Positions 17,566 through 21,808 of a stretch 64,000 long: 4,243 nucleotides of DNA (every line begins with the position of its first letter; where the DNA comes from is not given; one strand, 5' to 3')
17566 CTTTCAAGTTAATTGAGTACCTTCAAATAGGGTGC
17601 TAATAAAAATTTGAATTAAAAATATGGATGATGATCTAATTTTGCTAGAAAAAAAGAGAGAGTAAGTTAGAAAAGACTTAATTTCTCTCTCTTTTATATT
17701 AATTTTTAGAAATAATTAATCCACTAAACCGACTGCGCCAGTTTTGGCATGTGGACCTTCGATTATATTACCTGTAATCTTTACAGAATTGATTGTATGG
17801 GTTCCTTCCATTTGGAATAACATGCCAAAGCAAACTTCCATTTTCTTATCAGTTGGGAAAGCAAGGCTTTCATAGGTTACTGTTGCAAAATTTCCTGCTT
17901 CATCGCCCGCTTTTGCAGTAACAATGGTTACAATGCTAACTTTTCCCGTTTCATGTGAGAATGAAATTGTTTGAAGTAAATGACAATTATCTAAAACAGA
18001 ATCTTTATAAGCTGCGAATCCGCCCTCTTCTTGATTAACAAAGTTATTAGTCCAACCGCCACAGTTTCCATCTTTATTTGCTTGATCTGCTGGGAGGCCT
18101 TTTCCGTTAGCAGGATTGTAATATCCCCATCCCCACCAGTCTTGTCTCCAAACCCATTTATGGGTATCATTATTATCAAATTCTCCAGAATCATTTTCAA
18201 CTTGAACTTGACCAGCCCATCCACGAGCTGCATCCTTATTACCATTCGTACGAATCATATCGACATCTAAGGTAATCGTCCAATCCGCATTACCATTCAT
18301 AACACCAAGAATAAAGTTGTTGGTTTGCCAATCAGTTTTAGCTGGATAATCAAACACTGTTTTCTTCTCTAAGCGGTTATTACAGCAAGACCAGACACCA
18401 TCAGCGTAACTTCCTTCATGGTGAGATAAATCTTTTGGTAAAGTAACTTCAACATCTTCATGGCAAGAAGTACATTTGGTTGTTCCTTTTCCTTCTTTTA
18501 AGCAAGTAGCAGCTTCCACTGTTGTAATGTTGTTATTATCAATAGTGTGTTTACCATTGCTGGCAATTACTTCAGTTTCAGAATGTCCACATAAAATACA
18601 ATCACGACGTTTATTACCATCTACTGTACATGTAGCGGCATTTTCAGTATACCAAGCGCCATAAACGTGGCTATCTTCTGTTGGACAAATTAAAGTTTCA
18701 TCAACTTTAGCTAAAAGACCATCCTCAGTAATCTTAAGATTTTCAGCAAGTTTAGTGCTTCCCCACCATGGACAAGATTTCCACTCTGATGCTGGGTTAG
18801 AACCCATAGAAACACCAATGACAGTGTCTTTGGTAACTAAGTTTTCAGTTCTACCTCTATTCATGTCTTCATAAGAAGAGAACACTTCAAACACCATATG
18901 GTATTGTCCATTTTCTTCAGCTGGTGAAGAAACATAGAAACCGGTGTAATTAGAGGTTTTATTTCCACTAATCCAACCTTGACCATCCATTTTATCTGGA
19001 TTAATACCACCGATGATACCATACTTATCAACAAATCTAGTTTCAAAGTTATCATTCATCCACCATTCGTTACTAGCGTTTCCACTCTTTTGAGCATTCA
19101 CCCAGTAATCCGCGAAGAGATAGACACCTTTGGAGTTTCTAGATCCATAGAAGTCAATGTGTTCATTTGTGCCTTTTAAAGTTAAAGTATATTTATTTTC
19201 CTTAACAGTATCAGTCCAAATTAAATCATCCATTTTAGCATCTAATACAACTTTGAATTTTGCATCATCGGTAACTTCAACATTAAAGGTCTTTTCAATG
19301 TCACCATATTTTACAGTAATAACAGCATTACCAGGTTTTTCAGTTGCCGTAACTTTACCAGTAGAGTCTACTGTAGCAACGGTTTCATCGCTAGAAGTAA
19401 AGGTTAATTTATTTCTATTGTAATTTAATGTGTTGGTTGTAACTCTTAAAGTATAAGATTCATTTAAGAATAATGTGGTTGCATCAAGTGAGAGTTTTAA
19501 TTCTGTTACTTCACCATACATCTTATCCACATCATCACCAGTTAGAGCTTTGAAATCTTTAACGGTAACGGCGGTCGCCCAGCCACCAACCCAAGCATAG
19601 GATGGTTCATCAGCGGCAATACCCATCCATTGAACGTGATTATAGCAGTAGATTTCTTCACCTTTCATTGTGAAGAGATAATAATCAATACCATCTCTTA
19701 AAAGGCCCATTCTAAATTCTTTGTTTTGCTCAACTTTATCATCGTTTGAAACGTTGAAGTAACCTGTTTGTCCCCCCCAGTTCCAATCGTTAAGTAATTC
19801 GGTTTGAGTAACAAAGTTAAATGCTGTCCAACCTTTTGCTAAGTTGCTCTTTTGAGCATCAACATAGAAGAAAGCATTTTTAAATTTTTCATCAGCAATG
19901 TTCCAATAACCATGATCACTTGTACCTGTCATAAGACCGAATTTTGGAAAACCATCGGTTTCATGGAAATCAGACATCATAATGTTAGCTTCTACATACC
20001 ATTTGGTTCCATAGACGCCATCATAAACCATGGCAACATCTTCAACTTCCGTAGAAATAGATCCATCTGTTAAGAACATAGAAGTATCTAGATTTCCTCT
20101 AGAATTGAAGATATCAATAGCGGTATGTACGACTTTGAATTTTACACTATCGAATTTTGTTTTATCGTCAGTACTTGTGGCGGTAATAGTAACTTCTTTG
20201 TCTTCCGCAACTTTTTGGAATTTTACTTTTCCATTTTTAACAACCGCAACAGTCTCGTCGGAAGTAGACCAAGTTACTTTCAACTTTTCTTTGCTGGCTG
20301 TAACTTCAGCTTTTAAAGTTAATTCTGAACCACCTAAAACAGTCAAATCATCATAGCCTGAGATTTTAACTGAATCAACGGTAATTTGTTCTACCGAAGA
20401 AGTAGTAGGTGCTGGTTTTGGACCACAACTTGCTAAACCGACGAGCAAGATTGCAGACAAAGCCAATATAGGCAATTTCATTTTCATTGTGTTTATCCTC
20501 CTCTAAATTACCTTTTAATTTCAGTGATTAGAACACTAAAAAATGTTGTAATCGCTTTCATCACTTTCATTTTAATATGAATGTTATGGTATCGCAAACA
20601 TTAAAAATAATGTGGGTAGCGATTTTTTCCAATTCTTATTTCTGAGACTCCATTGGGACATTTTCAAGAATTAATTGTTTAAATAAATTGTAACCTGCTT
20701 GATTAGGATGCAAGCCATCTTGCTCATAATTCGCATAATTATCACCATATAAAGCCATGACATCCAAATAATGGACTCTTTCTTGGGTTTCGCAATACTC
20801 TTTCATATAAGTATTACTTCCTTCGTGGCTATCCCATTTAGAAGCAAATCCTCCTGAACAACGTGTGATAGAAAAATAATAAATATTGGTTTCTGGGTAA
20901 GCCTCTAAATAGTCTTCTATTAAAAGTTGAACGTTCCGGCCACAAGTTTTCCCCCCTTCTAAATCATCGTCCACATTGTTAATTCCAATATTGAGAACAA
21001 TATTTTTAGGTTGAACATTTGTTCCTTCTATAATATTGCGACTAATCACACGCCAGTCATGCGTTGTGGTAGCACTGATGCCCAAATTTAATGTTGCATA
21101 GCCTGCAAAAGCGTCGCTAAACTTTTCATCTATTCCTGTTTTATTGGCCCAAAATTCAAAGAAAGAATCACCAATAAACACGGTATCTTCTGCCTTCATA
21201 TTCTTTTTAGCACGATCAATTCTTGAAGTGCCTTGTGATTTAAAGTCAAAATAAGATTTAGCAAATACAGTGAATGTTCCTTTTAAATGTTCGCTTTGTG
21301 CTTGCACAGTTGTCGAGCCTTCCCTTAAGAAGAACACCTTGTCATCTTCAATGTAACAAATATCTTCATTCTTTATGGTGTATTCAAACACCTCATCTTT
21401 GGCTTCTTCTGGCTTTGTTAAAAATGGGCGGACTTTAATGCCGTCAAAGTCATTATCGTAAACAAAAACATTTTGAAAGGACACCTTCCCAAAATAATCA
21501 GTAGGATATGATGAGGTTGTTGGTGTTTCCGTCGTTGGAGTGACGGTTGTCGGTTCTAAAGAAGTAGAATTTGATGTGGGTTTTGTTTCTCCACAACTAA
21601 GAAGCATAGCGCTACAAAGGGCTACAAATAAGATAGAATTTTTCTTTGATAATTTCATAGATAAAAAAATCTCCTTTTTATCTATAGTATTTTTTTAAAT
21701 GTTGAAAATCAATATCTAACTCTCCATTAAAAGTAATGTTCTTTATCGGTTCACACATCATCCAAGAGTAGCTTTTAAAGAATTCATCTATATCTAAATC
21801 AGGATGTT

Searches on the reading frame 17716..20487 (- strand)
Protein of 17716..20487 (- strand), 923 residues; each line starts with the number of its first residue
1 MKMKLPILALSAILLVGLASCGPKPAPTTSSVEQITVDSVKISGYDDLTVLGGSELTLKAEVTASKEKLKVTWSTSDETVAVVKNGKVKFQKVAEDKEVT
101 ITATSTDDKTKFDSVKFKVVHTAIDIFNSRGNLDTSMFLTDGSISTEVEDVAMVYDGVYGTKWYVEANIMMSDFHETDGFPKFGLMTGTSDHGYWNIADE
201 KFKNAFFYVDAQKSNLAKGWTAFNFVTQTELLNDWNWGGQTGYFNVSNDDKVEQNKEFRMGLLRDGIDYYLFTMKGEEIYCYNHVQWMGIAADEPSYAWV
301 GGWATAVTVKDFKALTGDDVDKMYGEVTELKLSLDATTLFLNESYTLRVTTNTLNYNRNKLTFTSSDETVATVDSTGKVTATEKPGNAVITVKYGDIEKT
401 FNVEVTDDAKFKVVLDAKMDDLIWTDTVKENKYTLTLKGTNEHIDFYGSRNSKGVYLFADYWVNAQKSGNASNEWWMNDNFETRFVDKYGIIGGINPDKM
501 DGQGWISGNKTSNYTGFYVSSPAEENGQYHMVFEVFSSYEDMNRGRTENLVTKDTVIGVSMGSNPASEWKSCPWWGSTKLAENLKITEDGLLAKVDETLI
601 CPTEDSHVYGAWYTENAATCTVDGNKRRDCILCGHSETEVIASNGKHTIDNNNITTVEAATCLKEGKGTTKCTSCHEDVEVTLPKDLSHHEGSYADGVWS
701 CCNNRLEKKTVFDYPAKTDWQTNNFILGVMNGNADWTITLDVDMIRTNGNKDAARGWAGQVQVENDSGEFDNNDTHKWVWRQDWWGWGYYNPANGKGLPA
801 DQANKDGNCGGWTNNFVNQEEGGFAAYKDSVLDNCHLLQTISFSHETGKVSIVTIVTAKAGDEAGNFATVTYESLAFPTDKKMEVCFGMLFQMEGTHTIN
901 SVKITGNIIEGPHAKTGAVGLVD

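Call 3: search_protein_families(library=pfam, proteins=[window:17716-20487:-], max_evalue=1)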
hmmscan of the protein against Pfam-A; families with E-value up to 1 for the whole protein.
window:17716-20487:- (923 aa): 6 families
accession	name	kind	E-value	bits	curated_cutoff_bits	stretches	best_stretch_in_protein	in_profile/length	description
PF02368.24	Big_2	-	5.1e-11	42.8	22.8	2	327-397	2-71/79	Bacterial Ig-like domain (group 2)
PF20578.4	aBig_2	-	0.00099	19.3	27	1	64-118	30-83/89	Atrophied bacterial Ig domain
PF21764.3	Invasin_D4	-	0.012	16.5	27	1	53-110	23-81/88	Invasin, domain 4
PF22359.2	Big-like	-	0.019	15.6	27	1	360-406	2-47/48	Bacterial Ig-like domain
PF05495.17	zf-CHY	-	0.29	12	31.3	1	621-679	12-65/68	CHY zinc finger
PF21602.3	GldM_3rd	-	0.71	10.6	25.2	0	70-119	33-81/82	GldM third domain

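Call 7: search_solved_structures(query=window:17716-20487:-, max_evalue=1)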
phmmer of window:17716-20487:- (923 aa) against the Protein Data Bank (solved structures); distinct sequences matched with E-value up to 1: 1.
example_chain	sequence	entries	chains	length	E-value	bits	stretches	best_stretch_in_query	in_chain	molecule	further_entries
9p4f_A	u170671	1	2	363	0.14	13.3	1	27-80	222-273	Nectin-2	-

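Call 8: search_protein_families(library=ncbifam, proteins=[window:17716-20487:-], max_evalue=1)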
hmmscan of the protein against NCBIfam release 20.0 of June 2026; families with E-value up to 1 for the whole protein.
window:17716-20487:- (923 aa): 0 families

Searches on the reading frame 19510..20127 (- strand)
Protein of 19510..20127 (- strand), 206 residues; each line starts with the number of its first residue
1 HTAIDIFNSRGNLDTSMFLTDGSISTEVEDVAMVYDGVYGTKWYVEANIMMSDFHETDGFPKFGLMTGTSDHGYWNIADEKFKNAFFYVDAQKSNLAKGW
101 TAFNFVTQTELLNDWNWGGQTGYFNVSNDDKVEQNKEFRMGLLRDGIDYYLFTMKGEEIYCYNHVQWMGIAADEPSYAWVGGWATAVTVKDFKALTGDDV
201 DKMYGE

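Call 11: find_homologous_proteins(query=window:19510-20127:-, max_evalue=0.001)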
Query seq(206 aa) (206 aa): 1 proteins with E <= 0.001 among 31 candidates.
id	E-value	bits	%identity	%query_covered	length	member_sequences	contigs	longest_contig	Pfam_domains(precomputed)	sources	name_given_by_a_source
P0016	2.1e-45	173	68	55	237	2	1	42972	-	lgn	-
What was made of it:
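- Tried and rejected: The word-indexed homologue search with the X1 of B found only one protein (call 11).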

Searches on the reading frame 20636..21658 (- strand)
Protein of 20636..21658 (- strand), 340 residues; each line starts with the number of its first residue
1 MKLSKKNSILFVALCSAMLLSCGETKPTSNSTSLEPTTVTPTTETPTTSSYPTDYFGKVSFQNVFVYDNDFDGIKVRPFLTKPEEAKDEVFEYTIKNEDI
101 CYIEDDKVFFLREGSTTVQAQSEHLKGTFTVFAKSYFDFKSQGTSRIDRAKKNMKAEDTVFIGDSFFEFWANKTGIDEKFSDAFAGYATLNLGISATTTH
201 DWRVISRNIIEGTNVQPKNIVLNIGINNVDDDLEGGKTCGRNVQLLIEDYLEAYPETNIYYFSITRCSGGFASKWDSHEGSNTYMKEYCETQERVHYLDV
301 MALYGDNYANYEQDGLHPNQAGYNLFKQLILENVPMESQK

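Call 15: search_protein_families(library=pfam, proteins=[window:20636-21658:-], max_evalue=0.00001)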
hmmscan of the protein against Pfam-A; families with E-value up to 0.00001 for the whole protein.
window:20636-21658:- (340 aa): 1 family
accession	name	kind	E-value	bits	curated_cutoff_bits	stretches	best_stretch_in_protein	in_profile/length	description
PF13472.12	Lipase_GDSL_2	-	5.9e-15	56.6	32.9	1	161-324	1-177/178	GDSL-like Lipase/Acylhydrolase family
